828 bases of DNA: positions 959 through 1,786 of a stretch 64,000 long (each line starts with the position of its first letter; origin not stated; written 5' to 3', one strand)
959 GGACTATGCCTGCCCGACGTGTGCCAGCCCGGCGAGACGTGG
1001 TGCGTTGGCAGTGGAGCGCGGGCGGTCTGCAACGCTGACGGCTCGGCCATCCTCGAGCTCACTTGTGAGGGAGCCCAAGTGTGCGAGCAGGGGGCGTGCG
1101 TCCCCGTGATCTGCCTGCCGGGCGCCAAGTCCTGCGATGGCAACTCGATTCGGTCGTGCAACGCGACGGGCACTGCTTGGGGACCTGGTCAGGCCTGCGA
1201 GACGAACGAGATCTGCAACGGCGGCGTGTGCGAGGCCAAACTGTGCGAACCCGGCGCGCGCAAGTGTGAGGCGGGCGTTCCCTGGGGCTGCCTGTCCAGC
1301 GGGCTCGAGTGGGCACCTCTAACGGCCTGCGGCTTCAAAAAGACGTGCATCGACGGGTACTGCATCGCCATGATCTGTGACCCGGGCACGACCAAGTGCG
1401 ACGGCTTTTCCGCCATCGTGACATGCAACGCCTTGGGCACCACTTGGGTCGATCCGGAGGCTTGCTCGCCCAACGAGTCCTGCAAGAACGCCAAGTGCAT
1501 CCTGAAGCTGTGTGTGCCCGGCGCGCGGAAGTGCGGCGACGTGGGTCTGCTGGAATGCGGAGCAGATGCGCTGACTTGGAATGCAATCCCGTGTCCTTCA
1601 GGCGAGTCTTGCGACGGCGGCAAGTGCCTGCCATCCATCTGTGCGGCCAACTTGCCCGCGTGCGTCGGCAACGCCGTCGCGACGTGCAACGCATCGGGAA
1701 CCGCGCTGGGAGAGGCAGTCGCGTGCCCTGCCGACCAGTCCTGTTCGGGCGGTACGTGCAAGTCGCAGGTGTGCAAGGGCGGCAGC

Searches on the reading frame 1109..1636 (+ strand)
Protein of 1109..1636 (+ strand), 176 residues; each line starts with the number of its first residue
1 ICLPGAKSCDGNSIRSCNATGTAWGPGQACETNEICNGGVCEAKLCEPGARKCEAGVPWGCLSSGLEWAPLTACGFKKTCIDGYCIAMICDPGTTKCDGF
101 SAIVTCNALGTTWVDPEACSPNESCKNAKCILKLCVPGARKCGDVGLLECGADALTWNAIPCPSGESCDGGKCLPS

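Call 64: predict_structure(alignment_id=A4)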
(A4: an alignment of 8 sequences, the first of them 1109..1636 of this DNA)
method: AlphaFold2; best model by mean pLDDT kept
length: 176 residues; sequences in the alignment: 8
mean_pLDDT: 93.4   pTM: 0.58
mean pLDDT of the five models: 93.4, 93.4, 93.1, 92.4, 92.2
residues with pLDDT >= 90: 159; 70-90: 17; 50-70: 0; < 50: 0
segments of 3 or more residues with pLDDT < 50: none
pLDDT, mean of each block of 10 residues (from residue 1): 94 94 94 93 93 94 94 92 93 94 94 94 95 95 92 94 92 91
secondary structure, 60 per line:
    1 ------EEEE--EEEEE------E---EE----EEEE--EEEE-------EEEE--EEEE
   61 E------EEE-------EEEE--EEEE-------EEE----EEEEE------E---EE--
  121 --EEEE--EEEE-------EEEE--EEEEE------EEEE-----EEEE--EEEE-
elements in order: E7-10 E13-17 E34-37 E40-43 E51-54 E57-61 E68-70 E78-81 E84-87 E95-97 E102-106 E123-126 E129-132 E140-143 E146-150 E157-160 E166-169 E172-175

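Call 66: fold_search(model_id=the predicted structure, library=pdb)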
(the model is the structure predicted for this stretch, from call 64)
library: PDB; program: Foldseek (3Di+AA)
matches with E <= 10: 487; with E <= 0.001: 0
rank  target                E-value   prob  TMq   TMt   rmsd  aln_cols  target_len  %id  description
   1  9a3z_B                1.1e-02  0.51  0.19  0.14  13.3       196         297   14  A predicted model of tissue transglutaminase 2 (TG2) in complex with plasma fibronectin's gelatin binding domain (FNI6 (released 2024-02-02)
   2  9gvq_A                3.5e-02  0.25  0.15  0.04  20.4       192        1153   15  MUC5AC mucin amino acids 28 to 1483 (released 2024-12-04)
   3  9oz8_C                6.0e-02  0.16  0.16  0.06  31.1       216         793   13  Cryo-EM structure of chicken NEL dimer bound with one human NICOL. (released 2026-02-25)
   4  2g7c_B                1.0e-01  0.12  0.12  0.10  20.5       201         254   13  Clostridium difficile Toxin A Fragment Bound to aGal(1,3)bGal(1,4)bGlcNAc (released 2006-04-18)
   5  8yx9_K                1.1e-01  0.25  0.19  0.21  12.1       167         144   18  CD40 in complex with Dacetuzumab Fab (released 2024-05-08)
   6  8wa2_A                1.1e-01  0.23  0.19  0.04  13.7       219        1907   15  cryo-EM structure of native mastigonemes isolated from Chlamydomonas reinhardtii at 3.0 angstrom resolution (released 2024-04-10)
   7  6pe8_T                1.2e-01  0.21  0.17  0.19  14.9       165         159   19  Crystal structure of CD40/ABBV-323 FAB complex (released 2019-08-14)
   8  7u1z_B                1.2e-01  0.15  0.14  0.03  16.8       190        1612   11  Crystal structure of the DRBD and CROPs of TcdA (released 2022-03-09)
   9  9a3y_B                1.3e-01  0.23  0.18  0.22  11.9       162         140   15  Predicted model of tissue transglutaminase 2 (TG2) in complex with plasma fibronectin type I modules 7, 8 and 9 (FNI7- (released 2024-02-02)
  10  6v05_B                1.3e-01  0.06  0.10  0.07  28.4       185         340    9  Cryo-EM structure of a substrate-engaged Bam complex (released 2020-06-10)
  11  4nc0_A                1.3e-01  0.14  0.15  0.12  18.2       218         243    9  Crystal Structure of TcdA-A2 Bound to A26.8 VHH (released 2013-12-11)
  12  8yx1_R                1.4e-01  0.16  0.17  0.19  11.8       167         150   20  CD40 in complex with Bleselumab Fab (released 2024-05-08)
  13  9gvj_C                1.7e-01  0.18  0.15  0.08  17.4       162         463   16  MUC5AC mucin amino acids 28 to 1483 (released 2024-12-04)
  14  9gvj_A                1.8e-01  0.09  0.14  0.05  18.0       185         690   14  MUC5AC mucin amino acids 28 to 1483 (released 2024-12-04)
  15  4tvc_A                1.8e-01  0.09  0.13  0.03  28.5       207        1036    7  N-terminally truncated dextransucrase DSR-E from Leuconostoc mesenteroides NRRL B-1299 in complex with gluco-oligosacc (released 2015-07-29)
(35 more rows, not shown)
